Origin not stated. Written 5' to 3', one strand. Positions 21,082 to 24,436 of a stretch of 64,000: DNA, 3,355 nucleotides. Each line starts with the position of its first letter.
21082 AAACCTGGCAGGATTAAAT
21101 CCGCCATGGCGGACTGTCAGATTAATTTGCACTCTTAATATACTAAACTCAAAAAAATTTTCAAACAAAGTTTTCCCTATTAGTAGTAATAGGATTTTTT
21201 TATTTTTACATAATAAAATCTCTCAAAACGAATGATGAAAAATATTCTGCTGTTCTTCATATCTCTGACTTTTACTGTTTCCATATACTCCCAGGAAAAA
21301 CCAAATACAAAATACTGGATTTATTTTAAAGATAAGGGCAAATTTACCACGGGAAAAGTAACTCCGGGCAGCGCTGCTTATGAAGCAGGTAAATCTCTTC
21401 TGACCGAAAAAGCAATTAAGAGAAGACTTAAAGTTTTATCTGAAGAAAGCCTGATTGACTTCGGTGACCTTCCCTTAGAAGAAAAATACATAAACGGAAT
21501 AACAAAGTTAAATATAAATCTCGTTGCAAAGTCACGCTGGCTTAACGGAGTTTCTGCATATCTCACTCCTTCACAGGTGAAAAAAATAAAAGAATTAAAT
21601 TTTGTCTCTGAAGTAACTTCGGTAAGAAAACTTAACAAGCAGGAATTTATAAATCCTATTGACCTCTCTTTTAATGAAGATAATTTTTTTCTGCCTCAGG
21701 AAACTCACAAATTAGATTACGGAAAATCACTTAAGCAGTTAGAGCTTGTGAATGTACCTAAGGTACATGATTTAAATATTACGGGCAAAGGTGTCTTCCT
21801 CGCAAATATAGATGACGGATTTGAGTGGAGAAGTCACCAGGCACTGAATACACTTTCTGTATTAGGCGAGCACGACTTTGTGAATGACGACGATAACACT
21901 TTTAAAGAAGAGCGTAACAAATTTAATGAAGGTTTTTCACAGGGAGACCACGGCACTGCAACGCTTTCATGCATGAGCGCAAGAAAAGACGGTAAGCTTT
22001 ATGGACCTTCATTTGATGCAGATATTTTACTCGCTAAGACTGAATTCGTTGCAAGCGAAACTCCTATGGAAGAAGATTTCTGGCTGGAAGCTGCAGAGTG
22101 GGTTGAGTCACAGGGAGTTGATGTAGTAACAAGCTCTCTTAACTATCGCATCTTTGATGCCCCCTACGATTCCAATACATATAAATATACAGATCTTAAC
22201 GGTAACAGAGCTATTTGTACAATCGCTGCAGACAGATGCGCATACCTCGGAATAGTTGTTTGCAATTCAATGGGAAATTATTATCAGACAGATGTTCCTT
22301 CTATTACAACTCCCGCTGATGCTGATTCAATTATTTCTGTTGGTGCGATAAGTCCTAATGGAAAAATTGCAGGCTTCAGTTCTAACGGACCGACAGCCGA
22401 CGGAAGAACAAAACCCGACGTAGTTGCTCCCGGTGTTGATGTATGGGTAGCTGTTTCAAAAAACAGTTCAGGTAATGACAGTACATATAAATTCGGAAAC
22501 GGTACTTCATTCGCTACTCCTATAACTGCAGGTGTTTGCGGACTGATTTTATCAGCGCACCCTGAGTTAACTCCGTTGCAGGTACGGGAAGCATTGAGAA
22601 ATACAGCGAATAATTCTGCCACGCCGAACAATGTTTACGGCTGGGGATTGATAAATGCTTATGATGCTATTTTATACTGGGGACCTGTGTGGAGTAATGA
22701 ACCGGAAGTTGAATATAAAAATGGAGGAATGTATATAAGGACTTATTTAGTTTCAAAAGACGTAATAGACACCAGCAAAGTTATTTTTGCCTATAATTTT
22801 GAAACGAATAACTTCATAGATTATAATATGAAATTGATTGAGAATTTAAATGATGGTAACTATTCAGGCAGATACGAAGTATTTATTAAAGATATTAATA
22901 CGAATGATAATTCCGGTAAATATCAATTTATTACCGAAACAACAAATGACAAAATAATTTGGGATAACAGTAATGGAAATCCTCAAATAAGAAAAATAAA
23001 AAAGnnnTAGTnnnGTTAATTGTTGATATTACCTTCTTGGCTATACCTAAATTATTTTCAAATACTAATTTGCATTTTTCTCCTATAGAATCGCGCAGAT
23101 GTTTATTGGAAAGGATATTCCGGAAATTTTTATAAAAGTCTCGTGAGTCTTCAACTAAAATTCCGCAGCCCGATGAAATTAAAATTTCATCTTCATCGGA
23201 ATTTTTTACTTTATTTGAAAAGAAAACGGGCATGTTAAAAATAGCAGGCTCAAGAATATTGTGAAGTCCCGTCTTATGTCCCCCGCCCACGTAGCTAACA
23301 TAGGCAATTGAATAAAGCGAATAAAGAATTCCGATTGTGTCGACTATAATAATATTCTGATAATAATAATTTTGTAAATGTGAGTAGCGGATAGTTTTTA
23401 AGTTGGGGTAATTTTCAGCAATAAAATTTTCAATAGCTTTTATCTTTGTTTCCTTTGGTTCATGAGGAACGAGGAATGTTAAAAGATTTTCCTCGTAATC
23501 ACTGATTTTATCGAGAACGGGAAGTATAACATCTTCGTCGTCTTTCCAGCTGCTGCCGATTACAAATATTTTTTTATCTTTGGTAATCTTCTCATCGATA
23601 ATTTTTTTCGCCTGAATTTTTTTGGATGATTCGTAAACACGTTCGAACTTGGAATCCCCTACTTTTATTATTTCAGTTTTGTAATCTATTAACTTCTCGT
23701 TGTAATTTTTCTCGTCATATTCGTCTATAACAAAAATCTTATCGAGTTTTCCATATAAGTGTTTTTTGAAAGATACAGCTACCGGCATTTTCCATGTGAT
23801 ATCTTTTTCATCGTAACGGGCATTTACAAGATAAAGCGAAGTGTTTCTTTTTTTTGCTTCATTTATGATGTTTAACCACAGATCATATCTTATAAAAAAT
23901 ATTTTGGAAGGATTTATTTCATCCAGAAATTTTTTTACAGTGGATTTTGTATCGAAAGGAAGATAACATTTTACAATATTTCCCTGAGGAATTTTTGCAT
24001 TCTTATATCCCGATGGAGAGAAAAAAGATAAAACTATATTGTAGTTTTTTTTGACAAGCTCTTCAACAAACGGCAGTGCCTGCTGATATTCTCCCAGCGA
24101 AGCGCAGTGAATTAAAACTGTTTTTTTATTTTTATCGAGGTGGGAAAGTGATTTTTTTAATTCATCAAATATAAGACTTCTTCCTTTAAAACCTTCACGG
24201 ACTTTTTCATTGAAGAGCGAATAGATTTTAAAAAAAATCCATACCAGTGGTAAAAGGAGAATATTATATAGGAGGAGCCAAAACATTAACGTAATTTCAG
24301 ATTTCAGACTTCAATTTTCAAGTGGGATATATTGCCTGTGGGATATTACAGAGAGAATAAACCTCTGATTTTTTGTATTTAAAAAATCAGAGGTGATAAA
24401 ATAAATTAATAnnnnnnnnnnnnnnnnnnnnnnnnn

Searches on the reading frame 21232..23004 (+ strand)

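Call 73: search_protein_families(library=pfam, proteins=[window:21232-23004:+], max_evalue=0.00001)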
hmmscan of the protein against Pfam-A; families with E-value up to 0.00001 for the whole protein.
window:21232-23004:+ (591 aa): 1 family
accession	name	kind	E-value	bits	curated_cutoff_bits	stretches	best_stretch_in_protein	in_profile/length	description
PF00082.27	Peptidase_S8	-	8.4e-41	140.6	21.8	1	185-472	1-288/288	Subtilase family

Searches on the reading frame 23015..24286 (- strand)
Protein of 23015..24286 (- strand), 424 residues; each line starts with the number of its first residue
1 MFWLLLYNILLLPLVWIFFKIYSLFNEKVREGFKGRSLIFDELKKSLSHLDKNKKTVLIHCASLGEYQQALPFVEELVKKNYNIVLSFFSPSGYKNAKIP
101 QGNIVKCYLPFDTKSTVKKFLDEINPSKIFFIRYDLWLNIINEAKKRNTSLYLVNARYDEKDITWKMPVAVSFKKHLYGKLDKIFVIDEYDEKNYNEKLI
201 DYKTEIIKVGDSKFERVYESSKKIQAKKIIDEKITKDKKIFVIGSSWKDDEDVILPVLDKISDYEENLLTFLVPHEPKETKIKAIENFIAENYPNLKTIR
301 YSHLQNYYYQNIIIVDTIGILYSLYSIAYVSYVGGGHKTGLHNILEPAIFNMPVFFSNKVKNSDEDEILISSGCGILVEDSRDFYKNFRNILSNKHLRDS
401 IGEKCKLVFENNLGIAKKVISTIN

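Call 73: search_protein_families(library=pfam, proteins=[window:23015-24286:-], max_evalue=0.00001)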
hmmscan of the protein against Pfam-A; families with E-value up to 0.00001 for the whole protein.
window:23015-24286:- (424 aa): 1 family
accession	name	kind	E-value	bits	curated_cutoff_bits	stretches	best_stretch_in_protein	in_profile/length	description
PF04413.22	Glycos_transf_N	-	5.5e-35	121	23.9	1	47-215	7-178/179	3-Deoxy-D-manno-octulosonic-acid transferase (kdotransferase)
